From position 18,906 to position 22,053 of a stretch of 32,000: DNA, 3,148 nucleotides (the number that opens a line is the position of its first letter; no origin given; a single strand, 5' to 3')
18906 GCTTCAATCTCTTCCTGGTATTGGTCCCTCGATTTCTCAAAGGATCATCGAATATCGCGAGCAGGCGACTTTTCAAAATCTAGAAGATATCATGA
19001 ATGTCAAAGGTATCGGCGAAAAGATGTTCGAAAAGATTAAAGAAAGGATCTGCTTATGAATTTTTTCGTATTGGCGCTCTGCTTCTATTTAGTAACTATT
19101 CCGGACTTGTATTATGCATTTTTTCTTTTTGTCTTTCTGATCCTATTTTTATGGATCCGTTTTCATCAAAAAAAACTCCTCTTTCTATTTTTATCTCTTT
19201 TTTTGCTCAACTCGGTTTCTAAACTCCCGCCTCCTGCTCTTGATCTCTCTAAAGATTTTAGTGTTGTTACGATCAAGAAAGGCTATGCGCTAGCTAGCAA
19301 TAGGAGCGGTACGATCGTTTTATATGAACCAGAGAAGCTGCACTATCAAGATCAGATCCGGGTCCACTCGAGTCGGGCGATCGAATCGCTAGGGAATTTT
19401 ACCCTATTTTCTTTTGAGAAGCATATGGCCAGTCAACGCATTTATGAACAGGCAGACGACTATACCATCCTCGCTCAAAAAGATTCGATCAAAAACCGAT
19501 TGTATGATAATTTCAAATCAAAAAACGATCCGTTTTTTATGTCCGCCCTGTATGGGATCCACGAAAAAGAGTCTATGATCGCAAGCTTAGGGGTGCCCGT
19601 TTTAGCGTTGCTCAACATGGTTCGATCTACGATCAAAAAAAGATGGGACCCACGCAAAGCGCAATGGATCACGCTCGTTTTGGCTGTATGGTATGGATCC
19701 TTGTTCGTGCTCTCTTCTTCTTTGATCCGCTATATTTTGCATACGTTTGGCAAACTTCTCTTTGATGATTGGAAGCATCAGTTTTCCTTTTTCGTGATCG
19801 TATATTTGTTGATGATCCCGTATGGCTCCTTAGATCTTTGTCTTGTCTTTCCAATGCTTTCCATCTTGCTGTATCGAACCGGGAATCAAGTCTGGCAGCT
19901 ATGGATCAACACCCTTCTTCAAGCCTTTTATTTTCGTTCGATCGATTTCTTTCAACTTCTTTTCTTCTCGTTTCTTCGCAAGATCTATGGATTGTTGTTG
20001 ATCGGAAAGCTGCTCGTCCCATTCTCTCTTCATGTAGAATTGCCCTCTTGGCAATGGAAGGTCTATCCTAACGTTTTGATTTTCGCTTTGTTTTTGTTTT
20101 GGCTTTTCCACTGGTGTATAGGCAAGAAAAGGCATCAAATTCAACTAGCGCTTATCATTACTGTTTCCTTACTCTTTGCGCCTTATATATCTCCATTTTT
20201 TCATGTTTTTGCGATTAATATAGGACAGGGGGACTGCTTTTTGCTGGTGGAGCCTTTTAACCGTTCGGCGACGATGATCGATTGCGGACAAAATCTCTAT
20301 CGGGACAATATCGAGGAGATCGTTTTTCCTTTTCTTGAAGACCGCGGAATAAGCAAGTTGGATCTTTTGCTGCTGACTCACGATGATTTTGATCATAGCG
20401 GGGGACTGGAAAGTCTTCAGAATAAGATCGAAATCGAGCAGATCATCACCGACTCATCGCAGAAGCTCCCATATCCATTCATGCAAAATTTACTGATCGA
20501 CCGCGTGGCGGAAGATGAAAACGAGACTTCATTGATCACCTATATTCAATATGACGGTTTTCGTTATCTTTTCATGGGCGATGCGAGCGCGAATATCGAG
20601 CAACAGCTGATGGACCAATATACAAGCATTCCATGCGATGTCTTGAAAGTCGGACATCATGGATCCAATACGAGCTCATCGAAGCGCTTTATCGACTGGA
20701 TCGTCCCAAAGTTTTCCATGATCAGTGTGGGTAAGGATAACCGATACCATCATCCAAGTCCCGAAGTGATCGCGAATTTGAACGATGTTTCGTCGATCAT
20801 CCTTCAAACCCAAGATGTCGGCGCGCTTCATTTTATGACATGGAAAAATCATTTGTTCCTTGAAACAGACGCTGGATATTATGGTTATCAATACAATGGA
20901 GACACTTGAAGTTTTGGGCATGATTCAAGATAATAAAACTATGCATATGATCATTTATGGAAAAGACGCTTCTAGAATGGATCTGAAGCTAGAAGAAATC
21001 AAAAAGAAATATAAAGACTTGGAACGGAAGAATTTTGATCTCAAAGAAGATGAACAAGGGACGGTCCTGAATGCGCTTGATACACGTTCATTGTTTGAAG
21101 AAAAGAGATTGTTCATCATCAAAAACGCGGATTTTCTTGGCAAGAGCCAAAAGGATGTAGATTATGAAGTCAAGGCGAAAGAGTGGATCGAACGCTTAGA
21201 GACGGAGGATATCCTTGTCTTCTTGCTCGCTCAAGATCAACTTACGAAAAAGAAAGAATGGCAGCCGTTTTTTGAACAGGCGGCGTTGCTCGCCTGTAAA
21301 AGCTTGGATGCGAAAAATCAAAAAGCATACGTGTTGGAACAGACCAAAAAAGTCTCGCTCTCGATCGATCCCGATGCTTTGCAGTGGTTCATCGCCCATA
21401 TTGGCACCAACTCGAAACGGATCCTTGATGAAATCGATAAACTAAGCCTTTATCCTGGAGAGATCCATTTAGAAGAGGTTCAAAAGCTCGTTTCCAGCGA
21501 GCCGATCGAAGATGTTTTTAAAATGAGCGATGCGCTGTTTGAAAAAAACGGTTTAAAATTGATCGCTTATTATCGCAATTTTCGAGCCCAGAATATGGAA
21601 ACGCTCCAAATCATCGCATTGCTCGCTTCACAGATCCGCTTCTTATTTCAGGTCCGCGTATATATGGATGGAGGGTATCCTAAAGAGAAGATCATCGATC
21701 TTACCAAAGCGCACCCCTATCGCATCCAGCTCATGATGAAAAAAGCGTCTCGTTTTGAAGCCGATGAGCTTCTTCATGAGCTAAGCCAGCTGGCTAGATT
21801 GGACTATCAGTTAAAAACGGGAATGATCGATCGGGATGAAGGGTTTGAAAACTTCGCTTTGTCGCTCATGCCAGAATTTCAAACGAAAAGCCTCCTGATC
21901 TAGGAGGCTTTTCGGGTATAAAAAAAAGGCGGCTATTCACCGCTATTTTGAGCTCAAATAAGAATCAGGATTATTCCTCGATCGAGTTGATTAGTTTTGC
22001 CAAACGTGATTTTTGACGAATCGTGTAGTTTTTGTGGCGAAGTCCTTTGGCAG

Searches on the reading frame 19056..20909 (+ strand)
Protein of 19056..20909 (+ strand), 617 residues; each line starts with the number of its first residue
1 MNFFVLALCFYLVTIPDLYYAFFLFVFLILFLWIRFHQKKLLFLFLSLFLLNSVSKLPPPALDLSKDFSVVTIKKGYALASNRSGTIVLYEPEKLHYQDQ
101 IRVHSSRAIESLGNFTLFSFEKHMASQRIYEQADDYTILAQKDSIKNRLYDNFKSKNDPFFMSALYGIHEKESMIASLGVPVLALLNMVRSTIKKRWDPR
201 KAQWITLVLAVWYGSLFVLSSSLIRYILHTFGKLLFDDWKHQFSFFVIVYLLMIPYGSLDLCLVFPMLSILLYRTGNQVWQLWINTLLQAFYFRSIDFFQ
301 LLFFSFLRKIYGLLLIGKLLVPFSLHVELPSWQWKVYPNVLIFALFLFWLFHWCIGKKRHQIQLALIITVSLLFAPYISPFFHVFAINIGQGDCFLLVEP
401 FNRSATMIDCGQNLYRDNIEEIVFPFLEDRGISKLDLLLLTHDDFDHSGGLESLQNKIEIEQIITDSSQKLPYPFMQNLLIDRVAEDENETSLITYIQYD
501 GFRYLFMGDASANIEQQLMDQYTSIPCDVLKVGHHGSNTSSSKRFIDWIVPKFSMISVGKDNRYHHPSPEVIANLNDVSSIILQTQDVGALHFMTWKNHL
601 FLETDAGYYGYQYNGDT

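Call 16: search_protein_families(library=pfam, proteins=[window:19056-20909:+], max_evalue=0.00001)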
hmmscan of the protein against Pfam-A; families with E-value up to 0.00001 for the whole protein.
window:19056-20909:+ (617 aa): 1 family
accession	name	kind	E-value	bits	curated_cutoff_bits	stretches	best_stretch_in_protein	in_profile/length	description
PF00753.33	Lactamase_B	-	1.1e-13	52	22.7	1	390-465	4-74/196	Metallo-beta-lactamase superfamily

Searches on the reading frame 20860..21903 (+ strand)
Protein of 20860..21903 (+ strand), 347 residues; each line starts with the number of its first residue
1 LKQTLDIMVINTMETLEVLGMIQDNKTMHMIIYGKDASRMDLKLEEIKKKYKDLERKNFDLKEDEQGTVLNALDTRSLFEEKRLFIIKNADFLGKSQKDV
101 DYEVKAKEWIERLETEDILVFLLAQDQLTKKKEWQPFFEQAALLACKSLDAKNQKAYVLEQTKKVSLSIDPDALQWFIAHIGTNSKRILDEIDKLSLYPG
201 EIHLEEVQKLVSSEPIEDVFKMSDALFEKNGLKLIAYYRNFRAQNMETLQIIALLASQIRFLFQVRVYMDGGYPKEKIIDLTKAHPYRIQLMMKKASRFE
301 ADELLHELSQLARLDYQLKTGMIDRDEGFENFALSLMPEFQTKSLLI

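Call 16: search_protein_families(library=pfam, proteins=[window:20860-21903:+], max_evalue=0.00001)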
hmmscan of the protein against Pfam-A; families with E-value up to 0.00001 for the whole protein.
window:20860-21903:+ (347 aa): 2 families
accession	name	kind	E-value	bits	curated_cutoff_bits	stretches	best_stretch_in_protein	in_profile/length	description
PF21694.2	DNA_pol3_delta_C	-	1.1e-31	109.8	27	1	217-335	2-120/121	DNA polymerase III delta subunit, C-terminal domain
PF06144.19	DNA_pol3_delta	-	1e-09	38.9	21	1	43-145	14-122/124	DNA polymerase III, delta subunit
